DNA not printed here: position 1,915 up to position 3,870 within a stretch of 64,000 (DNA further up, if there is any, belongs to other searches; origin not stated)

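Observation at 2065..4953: Copper radical oxidase with a complete second Kelch propeller nested inside the catalytic propeller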

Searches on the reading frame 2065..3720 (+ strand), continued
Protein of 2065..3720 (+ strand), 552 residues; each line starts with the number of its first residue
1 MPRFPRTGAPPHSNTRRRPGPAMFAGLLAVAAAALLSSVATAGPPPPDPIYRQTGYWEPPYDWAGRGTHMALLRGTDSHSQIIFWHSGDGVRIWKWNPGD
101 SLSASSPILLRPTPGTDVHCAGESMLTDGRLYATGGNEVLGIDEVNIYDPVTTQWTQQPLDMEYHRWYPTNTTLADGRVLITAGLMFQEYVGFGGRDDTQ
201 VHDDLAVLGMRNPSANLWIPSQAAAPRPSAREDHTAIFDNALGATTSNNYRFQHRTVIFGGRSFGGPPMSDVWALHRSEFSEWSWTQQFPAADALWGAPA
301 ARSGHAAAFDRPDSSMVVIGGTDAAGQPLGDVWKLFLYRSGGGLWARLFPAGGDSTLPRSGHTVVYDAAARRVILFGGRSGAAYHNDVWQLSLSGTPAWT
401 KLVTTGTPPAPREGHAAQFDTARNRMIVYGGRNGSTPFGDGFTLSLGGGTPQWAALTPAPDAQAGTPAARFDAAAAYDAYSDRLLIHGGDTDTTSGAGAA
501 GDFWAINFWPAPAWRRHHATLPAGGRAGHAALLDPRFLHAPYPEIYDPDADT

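Call 55: find_related_loci(query=A5, collection=genome_contigs, flank=6000)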
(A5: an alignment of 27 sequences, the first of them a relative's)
Query A5 (962 aa) in genome_contigs; peptide patterns used: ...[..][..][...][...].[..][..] (x = any residue, [..] = any of these).
599 stretches matched a pattern (row limit reached: there are more); 588 encode a relative of the query (tblastn E <= 1e-3); the best 80 are kept; 80 distinct loci.
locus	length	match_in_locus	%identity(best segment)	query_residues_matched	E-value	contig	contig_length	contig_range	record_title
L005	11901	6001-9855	36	24-960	2e-140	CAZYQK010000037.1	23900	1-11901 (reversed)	MAG TPA_asm: uncultured bacterium isolate SRP119689_co1_84 genome assembly, contig: NODE_2740_length_23900_cov_6.910589,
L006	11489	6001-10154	34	29-867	8e-114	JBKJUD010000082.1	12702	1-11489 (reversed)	MAG: Candidatus Eisenbacteria bacterium isolate ant_bin.648 k117_1293264, whole genome shotgun sequence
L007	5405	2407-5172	34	27-873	1e-111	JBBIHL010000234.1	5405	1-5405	MAG: Candidatus Eisenbacteria bacterium isolate PFF170222_bin_113 NODE_5655_length_5405_cov_4.678318, whole genome shotg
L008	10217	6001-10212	35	51-958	2e-107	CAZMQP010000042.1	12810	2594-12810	MAG TPA_asm: uncultured bacterium isolate SRP287453_co1_282 genome assembly, contig: NODE_9203_length_12810_cov_6.053469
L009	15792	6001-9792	34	54-960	4e-105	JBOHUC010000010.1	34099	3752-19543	MAG: Candidatus Eiseniibacteriota bacterium isolate M3-S_metabat2.bin.149 k127_4380416, whole genome shotgun sequence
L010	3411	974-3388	34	63-819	1e-104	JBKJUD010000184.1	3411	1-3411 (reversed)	MAG: Candidatus Eisenbacteria bacterium isolate ant_bin.648 k117_1716076, whole genome shotgun sequence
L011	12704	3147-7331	33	67-960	2e-97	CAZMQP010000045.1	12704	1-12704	MAG TPA_asm: uncultured bacterium isolate SRP287453_co1_282 genome assembly, contig: NODE_9307_length_12704_cov_5.585026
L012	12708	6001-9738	32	54-960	1e-96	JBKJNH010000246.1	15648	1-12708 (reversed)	MAG: Candidatus Eisenbacteria bacterium isolate ant_bin.365 S1Ck117_34699_flag_1_multi_8.0000_len_15648, whole genome sh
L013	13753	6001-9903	31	64-960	1e-89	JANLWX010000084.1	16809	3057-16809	MAG: Candidatus Eisenbacteria bacterium isolate OTE_20_metabat_201 OTE_20_k141_1949213, whole genome shotgun sequence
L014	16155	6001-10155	32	66-960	2e-83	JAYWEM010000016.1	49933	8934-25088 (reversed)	MAG: bacterium isolate GL97_UP_metabinner_3 GL97_UP_metabinner_3_15, whole genome shotgun sequence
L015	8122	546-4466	32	63-948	4e-83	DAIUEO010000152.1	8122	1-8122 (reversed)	MAG TPA_asm: Candidatus Eisenbacteria bacterium isolate CTOTU25980 NODE_2577_length_8122_cov_5.088137, whole genome shot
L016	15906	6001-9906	32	64-960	4e-83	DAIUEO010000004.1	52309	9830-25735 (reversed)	MAG TPA_asm: Candidatus Eisenbacteria bacterium isolate CTOTU25980 NODE_81_length_52309_cov_4.590137, whole genome shotg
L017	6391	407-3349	29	5-859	5e-81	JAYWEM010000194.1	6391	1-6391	MAG: bacterium isolate GL97_UP_metabinner_3 GL97_UP_metabinner_3_193, whole genome shotgun sequence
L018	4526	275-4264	32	54-960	2e-80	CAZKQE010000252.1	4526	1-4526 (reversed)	MAG TPA_asm: uncultured bacterium isolate SRP287453_co1_29 genome assembly, contig: NODE_38261_length_4526_cov_8.632744,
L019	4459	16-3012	35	257-962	3e-79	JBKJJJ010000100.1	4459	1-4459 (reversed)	MAG: Candidatus Eisenbacteria bacterium isolate ant_bin.20 S1Ck117_4552224_flag_1_multi_6.7982_len_4459, whole genome sh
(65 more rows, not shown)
